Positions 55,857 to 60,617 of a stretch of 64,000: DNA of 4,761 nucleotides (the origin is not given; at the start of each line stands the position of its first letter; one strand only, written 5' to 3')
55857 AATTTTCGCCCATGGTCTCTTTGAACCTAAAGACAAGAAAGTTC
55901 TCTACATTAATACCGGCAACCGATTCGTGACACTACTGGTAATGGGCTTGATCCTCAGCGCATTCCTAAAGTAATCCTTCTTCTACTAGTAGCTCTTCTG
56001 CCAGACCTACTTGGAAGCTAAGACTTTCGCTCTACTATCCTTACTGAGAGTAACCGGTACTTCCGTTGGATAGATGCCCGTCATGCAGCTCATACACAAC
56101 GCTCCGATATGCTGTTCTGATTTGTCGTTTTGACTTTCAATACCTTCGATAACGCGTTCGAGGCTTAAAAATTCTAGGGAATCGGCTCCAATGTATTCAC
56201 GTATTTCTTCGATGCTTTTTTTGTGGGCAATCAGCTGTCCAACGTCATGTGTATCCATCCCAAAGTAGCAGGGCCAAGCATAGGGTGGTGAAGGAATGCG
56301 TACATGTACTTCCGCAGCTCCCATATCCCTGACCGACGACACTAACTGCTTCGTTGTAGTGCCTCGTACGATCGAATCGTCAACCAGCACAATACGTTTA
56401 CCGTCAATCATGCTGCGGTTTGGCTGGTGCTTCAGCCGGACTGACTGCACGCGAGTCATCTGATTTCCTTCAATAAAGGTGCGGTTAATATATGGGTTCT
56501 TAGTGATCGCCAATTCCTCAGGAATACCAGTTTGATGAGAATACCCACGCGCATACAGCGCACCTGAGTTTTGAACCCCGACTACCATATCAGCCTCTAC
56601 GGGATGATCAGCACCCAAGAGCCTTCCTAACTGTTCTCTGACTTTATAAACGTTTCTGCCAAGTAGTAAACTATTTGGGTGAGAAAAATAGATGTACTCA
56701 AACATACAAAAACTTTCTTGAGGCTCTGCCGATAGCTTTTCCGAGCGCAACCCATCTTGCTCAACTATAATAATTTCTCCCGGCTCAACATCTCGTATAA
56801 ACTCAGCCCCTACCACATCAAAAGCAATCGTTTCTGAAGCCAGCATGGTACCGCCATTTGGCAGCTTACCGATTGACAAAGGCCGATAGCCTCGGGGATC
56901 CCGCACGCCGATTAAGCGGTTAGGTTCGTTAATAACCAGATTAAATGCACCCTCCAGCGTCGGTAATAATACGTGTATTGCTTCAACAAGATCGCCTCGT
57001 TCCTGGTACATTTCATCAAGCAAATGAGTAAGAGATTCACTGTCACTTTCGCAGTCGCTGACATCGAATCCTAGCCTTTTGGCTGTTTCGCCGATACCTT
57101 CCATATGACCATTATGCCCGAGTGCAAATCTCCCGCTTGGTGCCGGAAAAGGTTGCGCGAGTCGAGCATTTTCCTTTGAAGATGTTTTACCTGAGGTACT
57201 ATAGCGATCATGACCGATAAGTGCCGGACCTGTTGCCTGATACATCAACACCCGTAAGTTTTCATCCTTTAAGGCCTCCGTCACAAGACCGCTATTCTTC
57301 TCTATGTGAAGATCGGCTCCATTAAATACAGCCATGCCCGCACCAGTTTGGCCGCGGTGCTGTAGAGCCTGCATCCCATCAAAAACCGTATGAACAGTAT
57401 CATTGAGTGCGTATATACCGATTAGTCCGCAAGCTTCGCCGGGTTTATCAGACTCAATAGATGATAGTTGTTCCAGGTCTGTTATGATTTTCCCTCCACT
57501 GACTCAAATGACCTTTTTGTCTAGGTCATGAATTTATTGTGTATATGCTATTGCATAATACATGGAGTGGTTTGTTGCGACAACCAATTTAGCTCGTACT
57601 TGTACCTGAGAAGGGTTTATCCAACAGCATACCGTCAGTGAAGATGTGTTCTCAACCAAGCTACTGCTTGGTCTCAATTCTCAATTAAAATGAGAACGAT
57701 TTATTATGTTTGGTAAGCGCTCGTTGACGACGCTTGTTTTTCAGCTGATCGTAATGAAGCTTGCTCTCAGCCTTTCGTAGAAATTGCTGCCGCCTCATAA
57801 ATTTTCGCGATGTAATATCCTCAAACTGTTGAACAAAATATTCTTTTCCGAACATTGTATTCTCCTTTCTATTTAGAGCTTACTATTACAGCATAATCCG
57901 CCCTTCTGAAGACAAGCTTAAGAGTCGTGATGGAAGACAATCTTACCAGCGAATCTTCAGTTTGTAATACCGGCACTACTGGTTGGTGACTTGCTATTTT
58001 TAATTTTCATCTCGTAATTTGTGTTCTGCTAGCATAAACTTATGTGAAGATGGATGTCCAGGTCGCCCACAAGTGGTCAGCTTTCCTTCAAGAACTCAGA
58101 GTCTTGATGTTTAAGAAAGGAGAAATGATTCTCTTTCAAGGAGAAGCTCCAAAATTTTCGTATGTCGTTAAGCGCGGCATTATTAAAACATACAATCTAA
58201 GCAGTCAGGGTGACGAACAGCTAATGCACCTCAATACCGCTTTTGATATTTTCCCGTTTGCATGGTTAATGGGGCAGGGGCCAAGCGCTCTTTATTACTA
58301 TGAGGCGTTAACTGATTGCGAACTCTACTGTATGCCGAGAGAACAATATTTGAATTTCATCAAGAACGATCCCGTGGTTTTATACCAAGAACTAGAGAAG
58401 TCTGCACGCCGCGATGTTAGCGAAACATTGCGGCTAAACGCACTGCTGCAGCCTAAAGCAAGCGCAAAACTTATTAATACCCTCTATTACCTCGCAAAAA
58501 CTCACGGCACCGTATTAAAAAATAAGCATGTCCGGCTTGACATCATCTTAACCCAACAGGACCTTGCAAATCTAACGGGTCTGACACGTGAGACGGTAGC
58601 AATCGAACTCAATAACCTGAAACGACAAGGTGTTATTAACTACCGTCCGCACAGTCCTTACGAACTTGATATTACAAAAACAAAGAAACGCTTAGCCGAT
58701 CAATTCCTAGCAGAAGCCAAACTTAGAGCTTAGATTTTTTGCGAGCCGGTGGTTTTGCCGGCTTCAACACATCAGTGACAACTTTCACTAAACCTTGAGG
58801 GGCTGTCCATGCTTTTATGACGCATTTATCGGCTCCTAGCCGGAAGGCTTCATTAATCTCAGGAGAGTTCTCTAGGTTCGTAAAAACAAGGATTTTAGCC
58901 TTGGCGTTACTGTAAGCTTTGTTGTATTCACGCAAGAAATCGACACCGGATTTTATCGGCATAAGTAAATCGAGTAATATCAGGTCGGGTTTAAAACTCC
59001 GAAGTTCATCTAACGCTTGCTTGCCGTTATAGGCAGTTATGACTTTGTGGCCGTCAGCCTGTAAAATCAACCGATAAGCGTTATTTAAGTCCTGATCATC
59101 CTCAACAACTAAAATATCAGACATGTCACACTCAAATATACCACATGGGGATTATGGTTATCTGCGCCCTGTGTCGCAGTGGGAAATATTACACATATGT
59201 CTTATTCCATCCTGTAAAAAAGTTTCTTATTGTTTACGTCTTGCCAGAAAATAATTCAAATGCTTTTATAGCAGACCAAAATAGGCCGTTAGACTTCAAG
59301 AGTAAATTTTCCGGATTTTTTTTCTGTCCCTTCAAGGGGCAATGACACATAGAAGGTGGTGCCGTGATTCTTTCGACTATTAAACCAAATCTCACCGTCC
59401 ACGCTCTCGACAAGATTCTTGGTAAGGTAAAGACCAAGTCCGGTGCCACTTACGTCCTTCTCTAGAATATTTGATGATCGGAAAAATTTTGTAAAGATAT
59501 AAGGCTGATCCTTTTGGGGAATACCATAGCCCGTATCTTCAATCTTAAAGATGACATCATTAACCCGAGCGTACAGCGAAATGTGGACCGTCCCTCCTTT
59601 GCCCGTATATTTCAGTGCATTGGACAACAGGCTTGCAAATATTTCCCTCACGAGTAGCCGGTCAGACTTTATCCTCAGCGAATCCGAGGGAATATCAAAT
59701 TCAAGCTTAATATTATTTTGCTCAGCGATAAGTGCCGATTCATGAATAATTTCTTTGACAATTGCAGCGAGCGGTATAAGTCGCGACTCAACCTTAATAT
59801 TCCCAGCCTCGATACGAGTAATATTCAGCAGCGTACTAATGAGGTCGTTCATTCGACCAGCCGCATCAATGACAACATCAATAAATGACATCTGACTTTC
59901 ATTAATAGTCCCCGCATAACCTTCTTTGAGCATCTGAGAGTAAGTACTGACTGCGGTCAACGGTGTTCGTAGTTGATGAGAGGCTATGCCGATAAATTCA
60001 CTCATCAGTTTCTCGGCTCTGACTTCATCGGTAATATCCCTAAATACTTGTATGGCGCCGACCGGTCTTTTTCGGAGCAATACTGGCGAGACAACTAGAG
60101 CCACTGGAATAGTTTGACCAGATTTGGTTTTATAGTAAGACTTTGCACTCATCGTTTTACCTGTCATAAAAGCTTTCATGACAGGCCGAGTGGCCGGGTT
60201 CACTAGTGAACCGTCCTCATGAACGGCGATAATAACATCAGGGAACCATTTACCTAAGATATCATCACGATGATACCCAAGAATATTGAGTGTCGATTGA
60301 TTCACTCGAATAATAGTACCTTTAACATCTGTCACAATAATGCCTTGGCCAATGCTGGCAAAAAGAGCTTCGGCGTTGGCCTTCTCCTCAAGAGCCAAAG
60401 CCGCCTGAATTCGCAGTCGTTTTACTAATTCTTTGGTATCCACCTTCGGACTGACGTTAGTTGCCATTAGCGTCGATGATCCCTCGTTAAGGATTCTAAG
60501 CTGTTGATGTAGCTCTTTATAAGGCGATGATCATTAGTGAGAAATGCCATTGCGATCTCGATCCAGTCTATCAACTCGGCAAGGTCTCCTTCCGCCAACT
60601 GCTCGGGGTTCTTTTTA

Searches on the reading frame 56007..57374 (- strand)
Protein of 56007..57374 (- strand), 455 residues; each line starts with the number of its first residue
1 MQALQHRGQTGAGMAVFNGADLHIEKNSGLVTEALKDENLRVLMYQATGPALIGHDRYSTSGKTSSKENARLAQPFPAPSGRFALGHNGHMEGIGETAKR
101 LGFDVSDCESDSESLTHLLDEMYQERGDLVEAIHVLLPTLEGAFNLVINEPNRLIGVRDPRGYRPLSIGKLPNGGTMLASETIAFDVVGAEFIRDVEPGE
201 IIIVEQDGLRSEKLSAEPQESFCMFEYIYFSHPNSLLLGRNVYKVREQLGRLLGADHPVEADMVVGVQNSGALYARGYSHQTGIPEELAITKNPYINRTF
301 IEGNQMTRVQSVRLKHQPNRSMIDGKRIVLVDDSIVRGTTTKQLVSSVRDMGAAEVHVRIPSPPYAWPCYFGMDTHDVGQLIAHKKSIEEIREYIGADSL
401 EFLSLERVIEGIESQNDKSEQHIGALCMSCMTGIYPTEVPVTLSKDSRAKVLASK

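Call 10: search_protein_families(library=pfam, proteins=[window:56007-57374:-], max_evalue=0.01)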
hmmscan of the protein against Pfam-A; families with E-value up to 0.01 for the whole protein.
window:56007-57374:- (455 aa): 3 families
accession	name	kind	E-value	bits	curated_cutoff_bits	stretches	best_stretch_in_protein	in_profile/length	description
PF13522.11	GATase_6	-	1e-10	42.2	27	1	48-181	9-130/130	Glutamine amidotransferase domain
PF13537.11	GATase_7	-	1.2e-08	35.4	25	1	70-185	10-121/123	Glutamine amidotransferase domain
PF00156.33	Pribosyltran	-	9.5e-07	28.7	26.3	1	260-358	29-120/158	Phosphoribosyl transferase domain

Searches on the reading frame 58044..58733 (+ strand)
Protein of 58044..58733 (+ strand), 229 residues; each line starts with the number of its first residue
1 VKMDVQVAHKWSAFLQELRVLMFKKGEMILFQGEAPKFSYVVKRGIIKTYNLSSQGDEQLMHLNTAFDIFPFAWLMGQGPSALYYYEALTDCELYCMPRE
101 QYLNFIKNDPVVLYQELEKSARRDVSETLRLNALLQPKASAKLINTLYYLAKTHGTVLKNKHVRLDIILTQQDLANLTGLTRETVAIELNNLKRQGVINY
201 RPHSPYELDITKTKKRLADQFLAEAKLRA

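Call 10: search_protein_families(library=pfam, proteins=[window:58044-58733:+], max_evalue=0.01)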
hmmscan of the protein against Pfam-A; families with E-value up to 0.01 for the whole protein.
window:58044-58733:+ (229 aa): 3 families
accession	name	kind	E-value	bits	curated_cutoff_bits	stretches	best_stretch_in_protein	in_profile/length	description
PF00027.35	cNMP_binding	-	2.1e-14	53.7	27.5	1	23-109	4-89/89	Cyclic nucleotide-binding domain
PF13545.12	HTH_Crp_2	-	1.7e-11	44.3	27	1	142-201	2-55/70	Crp-like helix-turn-helix domain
PF00325.26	Crp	-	1.3e-05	25.2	21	1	169-198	3-32/32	Bacterial regulatory proteins, crp family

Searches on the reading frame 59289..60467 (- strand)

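Call 10: search_protein_families(library=pfam, proteins=[window:59289-60467:-], max_evalue=0.01)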
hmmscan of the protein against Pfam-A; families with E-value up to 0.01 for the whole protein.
window:59289-60467:- (392 aa): 9 families
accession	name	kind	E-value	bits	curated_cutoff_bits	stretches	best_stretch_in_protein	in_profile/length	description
PF02518.31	HATPase_c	-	1.1e-26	93.9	26.4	1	269-379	2-110/111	Histidine kinase-, DNA gyrase B-, and HSP90-like ATPase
PF00512.31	HisKA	-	3.2e-16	59.6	26.9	1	155-222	2-66/66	His Kinase A (phospho-acceptor) domain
PF13426.13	PAS_9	-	1e-13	51.8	27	1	41-147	2-103/103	PAS domain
PF08448.16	PAS_4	-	8.5e-10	39.3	23.1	1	36-150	1-110/110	PAS fold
PF00989.32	PAS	-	1.3e-07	32.1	22.6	1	33-145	4-113/113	PAS fold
PF13188.13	PAS_8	-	7.5e-06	26.1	21.8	1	33-78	4-50/65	PAS domain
PF12860.13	PAS_7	-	6.5e-05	23.5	27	1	37-152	2-114/115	PAS fold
PF08447.18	PAS_3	-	0.0019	18.9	25.6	1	52-129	1-75/89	PAS fold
PF13581.12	HATPase_c_2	-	0.0075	16.7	27.4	0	281-359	40-113/127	Histidine kinase-like ATPase domain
